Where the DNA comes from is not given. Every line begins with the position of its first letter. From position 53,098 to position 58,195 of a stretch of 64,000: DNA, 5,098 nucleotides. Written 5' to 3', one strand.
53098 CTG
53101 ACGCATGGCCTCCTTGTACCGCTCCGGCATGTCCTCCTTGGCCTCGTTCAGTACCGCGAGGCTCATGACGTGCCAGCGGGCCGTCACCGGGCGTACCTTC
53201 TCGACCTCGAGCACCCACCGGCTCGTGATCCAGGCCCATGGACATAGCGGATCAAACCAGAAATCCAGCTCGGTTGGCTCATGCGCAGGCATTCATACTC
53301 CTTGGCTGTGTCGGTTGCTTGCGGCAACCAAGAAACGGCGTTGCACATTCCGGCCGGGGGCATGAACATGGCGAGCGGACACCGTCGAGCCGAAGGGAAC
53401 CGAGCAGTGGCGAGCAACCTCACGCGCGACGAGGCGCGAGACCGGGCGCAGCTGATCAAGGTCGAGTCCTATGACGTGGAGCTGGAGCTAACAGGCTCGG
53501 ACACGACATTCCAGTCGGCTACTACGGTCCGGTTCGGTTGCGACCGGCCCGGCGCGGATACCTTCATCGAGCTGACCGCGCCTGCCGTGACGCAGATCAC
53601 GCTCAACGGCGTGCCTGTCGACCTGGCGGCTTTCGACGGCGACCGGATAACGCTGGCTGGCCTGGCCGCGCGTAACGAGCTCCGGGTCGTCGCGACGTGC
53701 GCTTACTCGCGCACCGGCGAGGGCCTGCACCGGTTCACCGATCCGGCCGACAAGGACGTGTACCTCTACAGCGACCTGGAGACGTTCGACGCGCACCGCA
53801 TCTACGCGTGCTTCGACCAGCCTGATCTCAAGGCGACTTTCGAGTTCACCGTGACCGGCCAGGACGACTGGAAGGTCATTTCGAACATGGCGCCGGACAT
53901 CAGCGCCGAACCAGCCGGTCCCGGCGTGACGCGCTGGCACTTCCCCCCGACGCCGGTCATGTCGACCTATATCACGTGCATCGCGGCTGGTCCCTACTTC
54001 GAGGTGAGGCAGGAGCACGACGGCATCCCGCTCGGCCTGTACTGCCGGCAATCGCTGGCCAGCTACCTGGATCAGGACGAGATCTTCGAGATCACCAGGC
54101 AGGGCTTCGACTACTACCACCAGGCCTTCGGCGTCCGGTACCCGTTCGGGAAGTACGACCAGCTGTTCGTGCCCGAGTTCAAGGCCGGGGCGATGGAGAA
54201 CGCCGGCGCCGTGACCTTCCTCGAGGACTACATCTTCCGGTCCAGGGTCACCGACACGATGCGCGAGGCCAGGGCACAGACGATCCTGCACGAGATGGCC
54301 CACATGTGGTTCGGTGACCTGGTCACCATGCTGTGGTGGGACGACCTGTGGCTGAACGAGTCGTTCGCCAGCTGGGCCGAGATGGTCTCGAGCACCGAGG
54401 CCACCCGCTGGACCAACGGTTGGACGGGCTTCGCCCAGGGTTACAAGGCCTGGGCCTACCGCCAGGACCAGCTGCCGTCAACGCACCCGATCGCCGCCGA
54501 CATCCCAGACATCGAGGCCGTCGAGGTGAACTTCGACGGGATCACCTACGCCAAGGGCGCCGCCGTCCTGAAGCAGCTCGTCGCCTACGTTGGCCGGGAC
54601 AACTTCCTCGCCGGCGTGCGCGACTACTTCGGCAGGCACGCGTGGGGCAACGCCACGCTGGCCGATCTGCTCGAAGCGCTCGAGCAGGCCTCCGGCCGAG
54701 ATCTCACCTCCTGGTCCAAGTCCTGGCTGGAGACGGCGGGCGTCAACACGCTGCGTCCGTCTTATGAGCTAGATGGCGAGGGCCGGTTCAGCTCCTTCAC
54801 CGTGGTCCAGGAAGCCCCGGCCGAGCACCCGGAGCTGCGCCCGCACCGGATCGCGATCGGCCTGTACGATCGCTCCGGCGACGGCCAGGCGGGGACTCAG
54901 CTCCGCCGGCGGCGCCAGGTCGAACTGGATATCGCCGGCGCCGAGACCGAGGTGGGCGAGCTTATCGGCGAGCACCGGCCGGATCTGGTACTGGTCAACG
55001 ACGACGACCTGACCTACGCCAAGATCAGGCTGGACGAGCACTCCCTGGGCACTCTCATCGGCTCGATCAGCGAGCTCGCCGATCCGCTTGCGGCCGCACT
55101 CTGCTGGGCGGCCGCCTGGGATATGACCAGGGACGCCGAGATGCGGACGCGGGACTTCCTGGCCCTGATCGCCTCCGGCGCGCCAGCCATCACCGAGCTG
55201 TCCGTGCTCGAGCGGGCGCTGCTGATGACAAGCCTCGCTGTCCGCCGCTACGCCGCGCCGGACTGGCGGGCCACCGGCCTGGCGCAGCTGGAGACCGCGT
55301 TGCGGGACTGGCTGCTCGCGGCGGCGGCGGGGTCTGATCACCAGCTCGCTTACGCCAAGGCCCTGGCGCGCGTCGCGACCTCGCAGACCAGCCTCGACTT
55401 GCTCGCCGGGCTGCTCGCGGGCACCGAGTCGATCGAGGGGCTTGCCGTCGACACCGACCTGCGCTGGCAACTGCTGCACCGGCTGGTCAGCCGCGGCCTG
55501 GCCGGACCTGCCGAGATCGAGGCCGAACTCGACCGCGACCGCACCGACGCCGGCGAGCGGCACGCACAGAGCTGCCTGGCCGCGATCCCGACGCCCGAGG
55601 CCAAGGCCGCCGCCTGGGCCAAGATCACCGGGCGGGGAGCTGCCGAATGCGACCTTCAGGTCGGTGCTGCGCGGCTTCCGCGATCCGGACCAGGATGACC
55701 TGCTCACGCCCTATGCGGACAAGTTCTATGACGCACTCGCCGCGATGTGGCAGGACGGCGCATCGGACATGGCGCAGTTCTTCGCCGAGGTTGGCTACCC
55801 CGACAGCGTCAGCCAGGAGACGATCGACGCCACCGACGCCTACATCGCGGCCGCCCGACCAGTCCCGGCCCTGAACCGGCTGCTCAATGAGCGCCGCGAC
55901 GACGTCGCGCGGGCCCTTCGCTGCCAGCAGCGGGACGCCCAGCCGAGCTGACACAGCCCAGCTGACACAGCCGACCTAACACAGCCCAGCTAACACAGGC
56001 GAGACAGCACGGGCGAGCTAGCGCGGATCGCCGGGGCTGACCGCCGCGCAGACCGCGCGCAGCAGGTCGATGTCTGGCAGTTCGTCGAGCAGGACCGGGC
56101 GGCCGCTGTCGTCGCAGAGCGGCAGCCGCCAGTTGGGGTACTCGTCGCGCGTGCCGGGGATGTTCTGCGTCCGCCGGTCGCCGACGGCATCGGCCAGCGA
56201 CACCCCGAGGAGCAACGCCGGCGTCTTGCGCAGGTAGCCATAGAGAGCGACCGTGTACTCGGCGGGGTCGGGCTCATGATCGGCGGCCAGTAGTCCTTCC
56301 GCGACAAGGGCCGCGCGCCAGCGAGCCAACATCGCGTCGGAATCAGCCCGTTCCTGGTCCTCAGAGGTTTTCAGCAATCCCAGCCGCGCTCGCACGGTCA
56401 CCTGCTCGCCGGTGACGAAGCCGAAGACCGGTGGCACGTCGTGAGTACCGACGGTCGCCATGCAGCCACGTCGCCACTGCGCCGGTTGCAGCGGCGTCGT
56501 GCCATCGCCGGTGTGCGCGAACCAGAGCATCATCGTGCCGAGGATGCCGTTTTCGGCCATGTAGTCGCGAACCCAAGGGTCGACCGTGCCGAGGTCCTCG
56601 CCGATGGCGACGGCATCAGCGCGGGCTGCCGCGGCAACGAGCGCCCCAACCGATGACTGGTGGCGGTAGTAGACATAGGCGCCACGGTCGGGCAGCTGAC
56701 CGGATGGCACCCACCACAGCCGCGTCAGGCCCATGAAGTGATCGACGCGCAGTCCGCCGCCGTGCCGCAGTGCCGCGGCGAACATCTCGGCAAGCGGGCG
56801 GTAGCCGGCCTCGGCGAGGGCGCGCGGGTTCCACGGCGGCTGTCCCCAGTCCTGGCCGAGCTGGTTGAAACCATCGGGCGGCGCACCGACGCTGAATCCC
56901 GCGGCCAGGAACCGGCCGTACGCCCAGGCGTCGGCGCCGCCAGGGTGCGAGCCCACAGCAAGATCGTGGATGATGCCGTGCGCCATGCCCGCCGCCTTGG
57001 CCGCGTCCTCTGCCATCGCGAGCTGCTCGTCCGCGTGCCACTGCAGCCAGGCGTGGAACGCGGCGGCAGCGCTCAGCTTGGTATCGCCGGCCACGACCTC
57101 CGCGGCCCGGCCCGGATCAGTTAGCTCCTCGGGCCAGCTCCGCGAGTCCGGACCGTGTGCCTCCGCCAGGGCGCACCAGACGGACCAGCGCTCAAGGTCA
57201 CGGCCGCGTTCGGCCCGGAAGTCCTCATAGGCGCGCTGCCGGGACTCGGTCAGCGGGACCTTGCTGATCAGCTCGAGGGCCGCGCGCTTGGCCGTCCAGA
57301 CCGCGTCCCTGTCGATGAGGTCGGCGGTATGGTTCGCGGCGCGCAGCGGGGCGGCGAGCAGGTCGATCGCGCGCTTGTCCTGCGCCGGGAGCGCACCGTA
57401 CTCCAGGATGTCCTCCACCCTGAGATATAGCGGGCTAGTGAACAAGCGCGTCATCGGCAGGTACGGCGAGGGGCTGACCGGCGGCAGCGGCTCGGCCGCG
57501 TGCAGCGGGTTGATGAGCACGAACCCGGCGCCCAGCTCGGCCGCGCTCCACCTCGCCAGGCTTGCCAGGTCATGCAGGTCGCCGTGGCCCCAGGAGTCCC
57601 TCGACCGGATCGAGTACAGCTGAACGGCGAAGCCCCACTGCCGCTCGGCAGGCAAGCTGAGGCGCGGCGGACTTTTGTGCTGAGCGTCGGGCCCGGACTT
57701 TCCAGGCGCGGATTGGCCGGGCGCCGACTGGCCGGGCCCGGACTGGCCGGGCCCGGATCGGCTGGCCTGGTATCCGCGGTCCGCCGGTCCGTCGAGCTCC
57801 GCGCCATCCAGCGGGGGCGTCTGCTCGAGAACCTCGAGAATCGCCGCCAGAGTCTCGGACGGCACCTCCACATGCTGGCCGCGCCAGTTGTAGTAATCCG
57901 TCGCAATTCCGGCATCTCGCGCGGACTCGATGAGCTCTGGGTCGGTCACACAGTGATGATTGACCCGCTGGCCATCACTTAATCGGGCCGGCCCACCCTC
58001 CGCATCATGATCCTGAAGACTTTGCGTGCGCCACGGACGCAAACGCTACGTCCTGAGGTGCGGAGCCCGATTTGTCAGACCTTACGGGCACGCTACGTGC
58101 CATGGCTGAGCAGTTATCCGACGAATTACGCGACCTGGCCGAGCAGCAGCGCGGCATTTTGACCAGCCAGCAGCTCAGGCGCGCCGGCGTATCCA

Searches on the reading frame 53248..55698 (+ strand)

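Call 51: search_protein_families(library=pfam, proteins=[window:53248-55698:+], max_evalue=0.001)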
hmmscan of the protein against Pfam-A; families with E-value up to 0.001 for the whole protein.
window:53248-55698:+ (816 aa): 3 families
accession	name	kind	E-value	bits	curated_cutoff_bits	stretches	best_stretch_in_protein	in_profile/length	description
PF01433.26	Peptidase_M1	-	1.1e-57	195.6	27.7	1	280-493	3-218/218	Peptidase family M1 domain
PF11838.14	ERAP1_C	-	1e-36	127.5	38.2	1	580-800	1-232/318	ERAP1-like C-terminal domain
PF17900.6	Peptidase_M1_N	-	1.6e-16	61.4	25.8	1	73-242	3-186/186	Peptidase M1 N-terminal domain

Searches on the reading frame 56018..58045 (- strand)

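Call 51: search_protein_families(library=pfam, proteins=[window:56018-58045:-], max_evalue=0.001)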
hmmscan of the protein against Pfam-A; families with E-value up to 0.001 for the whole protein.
window:56018-58045:- (675 aa): 1 family
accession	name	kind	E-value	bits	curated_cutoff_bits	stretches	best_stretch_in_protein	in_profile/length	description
PF02446.23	Glyco_hydro_77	-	1.6e-98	331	25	1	141-643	1-459/465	4-alpha-glucanotransferase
